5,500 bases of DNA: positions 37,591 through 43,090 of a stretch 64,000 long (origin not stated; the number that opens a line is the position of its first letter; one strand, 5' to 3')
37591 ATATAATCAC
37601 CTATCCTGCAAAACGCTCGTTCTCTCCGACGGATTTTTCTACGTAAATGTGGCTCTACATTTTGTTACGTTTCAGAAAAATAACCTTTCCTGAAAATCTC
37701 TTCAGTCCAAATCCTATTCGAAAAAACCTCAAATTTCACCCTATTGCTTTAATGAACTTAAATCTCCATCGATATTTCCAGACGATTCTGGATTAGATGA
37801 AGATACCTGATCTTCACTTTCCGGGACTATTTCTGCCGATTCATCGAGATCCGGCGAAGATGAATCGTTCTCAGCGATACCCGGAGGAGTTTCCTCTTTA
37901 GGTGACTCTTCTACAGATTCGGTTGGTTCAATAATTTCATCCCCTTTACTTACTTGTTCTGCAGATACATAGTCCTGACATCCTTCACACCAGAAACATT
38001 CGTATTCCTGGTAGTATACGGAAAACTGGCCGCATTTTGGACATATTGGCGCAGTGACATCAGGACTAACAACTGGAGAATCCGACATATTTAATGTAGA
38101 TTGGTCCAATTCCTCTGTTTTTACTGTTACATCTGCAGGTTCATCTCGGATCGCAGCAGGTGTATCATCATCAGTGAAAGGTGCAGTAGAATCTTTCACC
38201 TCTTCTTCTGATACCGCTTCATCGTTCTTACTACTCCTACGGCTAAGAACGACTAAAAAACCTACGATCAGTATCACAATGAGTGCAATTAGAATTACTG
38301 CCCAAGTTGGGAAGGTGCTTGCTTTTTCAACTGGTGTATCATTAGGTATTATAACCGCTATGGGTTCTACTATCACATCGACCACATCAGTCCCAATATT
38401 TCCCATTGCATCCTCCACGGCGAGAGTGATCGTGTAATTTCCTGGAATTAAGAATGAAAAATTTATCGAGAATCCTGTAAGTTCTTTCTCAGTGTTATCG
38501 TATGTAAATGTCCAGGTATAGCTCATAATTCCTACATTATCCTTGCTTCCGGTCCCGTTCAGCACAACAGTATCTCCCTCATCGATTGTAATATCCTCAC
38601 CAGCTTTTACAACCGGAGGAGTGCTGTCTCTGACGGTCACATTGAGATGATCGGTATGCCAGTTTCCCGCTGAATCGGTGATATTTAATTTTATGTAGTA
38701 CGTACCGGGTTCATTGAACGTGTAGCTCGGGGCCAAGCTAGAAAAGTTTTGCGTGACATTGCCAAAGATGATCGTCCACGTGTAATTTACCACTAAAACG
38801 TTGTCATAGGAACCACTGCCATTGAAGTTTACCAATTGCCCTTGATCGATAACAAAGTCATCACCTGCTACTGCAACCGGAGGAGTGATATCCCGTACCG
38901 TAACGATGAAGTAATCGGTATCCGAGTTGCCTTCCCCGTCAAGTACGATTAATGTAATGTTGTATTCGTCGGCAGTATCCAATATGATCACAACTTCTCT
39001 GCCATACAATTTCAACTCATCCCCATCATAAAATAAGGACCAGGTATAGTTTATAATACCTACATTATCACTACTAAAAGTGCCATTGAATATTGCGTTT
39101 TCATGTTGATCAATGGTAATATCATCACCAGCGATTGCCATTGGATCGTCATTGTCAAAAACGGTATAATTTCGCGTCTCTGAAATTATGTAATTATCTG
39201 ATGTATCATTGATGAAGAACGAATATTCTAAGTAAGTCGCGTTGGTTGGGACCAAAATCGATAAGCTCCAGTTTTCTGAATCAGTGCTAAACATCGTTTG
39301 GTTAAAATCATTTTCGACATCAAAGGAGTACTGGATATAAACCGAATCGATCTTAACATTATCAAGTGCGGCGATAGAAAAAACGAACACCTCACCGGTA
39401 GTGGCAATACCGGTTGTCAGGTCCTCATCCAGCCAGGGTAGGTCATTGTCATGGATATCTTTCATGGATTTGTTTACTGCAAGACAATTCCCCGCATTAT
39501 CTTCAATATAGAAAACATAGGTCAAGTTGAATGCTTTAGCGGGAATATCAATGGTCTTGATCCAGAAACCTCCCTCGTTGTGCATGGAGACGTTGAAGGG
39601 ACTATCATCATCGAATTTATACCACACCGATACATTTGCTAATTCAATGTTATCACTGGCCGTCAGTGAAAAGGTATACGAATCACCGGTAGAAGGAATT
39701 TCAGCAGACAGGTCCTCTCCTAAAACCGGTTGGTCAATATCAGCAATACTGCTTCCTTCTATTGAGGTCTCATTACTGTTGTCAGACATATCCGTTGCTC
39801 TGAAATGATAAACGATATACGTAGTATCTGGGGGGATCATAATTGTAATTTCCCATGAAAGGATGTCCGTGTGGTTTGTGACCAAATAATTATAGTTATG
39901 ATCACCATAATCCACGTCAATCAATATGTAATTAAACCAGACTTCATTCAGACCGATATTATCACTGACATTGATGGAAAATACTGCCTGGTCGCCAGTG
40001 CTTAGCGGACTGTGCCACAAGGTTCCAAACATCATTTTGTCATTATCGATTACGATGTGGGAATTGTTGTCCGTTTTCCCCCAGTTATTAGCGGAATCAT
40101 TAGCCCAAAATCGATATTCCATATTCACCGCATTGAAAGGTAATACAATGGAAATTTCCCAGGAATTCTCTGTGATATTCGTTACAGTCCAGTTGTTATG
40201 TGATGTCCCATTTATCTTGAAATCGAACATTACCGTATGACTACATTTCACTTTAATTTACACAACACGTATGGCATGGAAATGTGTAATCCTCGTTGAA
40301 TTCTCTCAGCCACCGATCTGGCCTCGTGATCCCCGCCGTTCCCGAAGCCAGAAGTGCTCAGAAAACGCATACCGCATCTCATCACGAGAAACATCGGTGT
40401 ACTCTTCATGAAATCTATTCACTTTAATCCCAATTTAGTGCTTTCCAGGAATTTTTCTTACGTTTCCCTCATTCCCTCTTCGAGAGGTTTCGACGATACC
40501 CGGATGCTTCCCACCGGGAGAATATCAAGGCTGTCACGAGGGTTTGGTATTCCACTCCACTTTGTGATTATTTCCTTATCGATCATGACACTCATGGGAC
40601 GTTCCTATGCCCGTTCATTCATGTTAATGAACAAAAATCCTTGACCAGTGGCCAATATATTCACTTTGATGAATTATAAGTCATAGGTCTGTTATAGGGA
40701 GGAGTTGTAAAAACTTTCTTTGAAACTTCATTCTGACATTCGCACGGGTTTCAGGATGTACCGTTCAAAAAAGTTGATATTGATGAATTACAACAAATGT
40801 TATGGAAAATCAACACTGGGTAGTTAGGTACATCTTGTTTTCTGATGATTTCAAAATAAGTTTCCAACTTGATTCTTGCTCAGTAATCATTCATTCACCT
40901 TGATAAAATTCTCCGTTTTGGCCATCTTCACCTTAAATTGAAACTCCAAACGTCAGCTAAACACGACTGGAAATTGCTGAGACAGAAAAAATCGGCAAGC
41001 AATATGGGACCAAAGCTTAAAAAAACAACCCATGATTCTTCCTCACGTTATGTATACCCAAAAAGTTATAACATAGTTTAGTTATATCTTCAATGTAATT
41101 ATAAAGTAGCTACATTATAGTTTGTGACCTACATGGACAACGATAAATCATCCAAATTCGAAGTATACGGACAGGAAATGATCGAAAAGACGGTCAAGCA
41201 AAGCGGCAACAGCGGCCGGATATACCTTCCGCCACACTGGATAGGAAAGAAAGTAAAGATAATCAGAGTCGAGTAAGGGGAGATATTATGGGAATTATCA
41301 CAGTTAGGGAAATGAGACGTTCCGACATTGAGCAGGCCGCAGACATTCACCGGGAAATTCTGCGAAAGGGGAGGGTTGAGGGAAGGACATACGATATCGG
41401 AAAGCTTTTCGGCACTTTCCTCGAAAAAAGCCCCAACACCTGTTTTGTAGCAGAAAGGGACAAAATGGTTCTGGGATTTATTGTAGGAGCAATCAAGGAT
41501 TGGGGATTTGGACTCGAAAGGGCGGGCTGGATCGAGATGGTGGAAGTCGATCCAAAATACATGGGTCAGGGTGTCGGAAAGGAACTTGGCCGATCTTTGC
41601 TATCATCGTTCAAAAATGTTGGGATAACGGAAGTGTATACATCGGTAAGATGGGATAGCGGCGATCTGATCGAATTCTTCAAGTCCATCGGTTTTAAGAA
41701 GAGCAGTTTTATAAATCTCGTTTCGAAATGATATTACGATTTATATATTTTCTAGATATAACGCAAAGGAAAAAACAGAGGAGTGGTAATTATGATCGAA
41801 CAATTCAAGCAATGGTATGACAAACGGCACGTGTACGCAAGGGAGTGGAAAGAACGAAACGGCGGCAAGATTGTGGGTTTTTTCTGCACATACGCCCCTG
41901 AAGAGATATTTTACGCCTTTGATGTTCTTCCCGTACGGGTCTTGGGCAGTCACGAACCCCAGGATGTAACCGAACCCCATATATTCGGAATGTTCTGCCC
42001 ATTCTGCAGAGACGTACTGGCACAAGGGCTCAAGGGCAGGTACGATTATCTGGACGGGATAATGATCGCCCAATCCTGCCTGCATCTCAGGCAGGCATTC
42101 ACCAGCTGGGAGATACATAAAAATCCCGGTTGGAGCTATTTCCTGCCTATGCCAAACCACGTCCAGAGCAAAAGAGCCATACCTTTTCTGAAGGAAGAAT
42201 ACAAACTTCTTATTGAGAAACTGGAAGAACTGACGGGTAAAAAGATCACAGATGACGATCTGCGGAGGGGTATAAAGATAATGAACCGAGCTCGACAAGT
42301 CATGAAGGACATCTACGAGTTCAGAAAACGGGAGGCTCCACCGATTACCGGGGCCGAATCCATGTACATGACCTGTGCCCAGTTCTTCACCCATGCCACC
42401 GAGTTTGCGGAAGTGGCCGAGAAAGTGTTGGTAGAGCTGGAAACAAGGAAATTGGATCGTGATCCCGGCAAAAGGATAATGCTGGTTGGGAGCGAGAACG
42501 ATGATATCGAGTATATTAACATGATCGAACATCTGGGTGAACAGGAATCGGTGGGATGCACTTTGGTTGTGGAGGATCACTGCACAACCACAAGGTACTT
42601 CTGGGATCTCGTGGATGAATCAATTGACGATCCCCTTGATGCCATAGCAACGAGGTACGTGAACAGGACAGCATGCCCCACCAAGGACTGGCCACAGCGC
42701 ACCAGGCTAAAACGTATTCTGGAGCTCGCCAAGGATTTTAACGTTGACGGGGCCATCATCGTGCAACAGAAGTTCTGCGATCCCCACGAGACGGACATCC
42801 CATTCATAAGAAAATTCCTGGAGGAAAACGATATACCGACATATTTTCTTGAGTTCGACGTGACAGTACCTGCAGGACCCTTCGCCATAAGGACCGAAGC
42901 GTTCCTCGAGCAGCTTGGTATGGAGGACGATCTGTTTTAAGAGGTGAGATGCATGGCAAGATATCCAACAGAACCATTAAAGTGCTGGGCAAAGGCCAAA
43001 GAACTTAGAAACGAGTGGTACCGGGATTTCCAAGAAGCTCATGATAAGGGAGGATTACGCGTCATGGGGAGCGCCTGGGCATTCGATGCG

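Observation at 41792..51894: Class-I benzoyl-CoA-reductase-like ATP-dependent module operonically joined to a NuoE/NuoF/NuoG-GltD flavin-FeS module in an archaeon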

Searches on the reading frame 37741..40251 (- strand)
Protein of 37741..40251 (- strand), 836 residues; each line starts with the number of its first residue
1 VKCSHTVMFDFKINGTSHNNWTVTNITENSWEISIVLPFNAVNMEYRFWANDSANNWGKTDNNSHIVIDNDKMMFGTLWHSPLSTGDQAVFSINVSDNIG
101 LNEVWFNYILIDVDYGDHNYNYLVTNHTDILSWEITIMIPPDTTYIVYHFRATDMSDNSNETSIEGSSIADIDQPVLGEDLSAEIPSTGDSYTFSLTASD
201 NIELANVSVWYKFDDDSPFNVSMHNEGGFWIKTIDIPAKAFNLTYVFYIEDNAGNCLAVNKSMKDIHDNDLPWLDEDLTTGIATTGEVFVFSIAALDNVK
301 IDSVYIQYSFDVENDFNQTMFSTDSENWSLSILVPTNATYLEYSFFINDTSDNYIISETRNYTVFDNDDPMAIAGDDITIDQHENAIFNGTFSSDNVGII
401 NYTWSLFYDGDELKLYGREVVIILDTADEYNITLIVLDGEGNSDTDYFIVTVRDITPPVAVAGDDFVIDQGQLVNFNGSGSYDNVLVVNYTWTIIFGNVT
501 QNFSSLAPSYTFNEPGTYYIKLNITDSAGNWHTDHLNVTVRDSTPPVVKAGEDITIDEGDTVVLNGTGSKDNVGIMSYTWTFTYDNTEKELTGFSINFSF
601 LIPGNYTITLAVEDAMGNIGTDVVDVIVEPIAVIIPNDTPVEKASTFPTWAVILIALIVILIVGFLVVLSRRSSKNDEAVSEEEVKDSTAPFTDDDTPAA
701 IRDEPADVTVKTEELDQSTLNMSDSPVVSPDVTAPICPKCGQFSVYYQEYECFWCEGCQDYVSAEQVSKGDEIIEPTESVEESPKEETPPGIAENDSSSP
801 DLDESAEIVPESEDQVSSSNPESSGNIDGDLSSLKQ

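Call 9: search_protein_families(library=pfam, proteins=[window:37741-40251:-], max_evalue=0.0001)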
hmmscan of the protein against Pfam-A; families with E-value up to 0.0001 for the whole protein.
window:37741-40251:- (836 aa): 4 families
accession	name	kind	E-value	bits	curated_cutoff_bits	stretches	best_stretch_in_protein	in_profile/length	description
PF18911.6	PKD_4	-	5.4e-36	122.9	27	3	544-626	2-83/85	PKD domain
PF22352.2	K319L-like_PKD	-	1.4e-28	99.1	27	3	550-628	1-84/84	K319L-like, PKD domain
PF00801.26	PKD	-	2e-17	63.4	23.5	2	462-539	5-79/80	PKD domain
PF07495.19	Y_Y_Y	-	1.8e-06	28.2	26.6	0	580-618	21-52/65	Y_Y_Y domain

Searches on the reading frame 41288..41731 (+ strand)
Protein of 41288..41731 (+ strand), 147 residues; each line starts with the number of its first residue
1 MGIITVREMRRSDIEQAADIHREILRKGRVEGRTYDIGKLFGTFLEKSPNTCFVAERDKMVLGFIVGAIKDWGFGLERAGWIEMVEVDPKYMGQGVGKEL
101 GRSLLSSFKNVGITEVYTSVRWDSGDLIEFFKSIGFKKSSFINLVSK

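Call 9: search_protein_families(library=pfam, proteins=[window:41288-41731:+], max_evalue=0.0001)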
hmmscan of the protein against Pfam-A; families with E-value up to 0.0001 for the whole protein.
window:41288-41731:+ (147 aa): 3 families
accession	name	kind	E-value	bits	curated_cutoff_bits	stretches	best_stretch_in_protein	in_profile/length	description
PF00583.31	Acetyltransf_1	-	2.3e-12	47.6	20.7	1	41-136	24-116/116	Acetyltransferase (GNAT) family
PF13508.13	Acetyltransf_7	-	1.2e-09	38.9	27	1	50-138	3-84/84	Acetyltransferase (GNAT) domain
PF13673.13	Acetyltransf_10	-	4.6e-07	30.3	23.6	1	46-139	27-110/128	Acetyltransferase (GNAT) domain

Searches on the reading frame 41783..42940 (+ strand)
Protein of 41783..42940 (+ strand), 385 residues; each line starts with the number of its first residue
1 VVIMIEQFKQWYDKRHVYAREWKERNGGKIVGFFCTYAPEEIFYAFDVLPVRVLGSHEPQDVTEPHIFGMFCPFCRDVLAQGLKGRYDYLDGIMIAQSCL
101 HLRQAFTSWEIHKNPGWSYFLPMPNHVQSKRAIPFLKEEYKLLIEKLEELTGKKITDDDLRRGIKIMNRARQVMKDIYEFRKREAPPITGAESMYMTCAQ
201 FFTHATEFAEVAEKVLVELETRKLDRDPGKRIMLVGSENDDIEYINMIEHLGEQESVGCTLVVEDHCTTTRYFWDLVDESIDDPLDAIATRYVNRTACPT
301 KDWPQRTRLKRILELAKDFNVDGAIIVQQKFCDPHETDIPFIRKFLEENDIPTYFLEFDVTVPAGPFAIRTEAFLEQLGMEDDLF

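Call 4: search_protein_families(library=pfam, proteins=[window:41783-42940:+], max_evalue=0.01)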
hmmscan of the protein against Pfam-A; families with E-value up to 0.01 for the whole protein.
window:41783-42940:+ (385 aa): 1 family
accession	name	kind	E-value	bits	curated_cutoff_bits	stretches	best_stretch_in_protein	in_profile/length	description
PF06050.19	HGD-D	-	2.4e-83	281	28.4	1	35-378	1-342/342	2-hydroxyglutaryl-CoA dehydratase, D-component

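Call 5: search_protein_families(library=ncbifam, proteins=[window:41783-42940:+], max_evalue=0.001)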
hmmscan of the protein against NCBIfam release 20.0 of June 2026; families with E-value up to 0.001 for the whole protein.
window:41783-42940:+ (385 aa): 5 families
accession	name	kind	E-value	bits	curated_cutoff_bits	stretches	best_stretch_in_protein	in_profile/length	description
TIGR03190.1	benz_CoA_bzdN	equivalog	2.7e-139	464.1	453.8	1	5-382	4-375/377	benzoyl-CoA reductase, bzd-type, subunit N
NF040772.1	double_cubane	equivalog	2.3e-57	194.7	350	1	8-378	1-372/372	double-cubane-cluster-containing anaerobic reductase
NF052456.1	HyiscapDhHadC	equivalog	6.4e-50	170.1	700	1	4-362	4-355/372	(R)-2-hydroxyisocaproyl-CoA dehydratase subunit beta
TIGR02263.1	benz_CoA_red_C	equivalog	4.2e-37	128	421.15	1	13-354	14-355/380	benzoyl-CoA reductase subunit C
NF052455.1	HyiscapDhHadB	equivalog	5.2e-05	22.1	750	1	129-222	146-241/398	(R)-2-hydroxyisocaproyl-CoA dehydratase subunit alpha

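Call 46: search_solved_structures(query=window:41783-42940:+, show_alignments=1)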
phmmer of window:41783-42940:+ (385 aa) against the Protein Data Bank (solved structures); distinct sequences matched with E-value up to 0.001: 5.
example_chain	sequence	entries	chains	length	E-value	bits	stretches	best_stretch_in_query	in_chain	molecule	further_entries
8s02_B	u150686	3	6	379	3.8e-132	444.1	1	5-384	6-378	BzdN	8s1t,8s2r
3o3m_B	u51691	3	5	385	1.3e-42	149.3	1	5-378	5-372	beta subunit 2-hydroxyacyl-CoA dehydratase | beta-subunit 2-hydroxyacyl-CoA dehydratase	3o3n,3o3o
9g87_B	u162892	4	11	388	5.6e-33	117.6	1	19-378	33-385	3-methylbenzoyl-CoA reductase gamma subunit MbdN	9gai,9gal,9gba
7yyl_C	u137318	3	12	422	7.4e-28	100.8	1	25-378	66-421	Dehydratase family protein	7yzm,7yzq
6eno_A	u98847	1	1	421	9e-28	100.5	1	25-377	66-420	Dehydratase family protein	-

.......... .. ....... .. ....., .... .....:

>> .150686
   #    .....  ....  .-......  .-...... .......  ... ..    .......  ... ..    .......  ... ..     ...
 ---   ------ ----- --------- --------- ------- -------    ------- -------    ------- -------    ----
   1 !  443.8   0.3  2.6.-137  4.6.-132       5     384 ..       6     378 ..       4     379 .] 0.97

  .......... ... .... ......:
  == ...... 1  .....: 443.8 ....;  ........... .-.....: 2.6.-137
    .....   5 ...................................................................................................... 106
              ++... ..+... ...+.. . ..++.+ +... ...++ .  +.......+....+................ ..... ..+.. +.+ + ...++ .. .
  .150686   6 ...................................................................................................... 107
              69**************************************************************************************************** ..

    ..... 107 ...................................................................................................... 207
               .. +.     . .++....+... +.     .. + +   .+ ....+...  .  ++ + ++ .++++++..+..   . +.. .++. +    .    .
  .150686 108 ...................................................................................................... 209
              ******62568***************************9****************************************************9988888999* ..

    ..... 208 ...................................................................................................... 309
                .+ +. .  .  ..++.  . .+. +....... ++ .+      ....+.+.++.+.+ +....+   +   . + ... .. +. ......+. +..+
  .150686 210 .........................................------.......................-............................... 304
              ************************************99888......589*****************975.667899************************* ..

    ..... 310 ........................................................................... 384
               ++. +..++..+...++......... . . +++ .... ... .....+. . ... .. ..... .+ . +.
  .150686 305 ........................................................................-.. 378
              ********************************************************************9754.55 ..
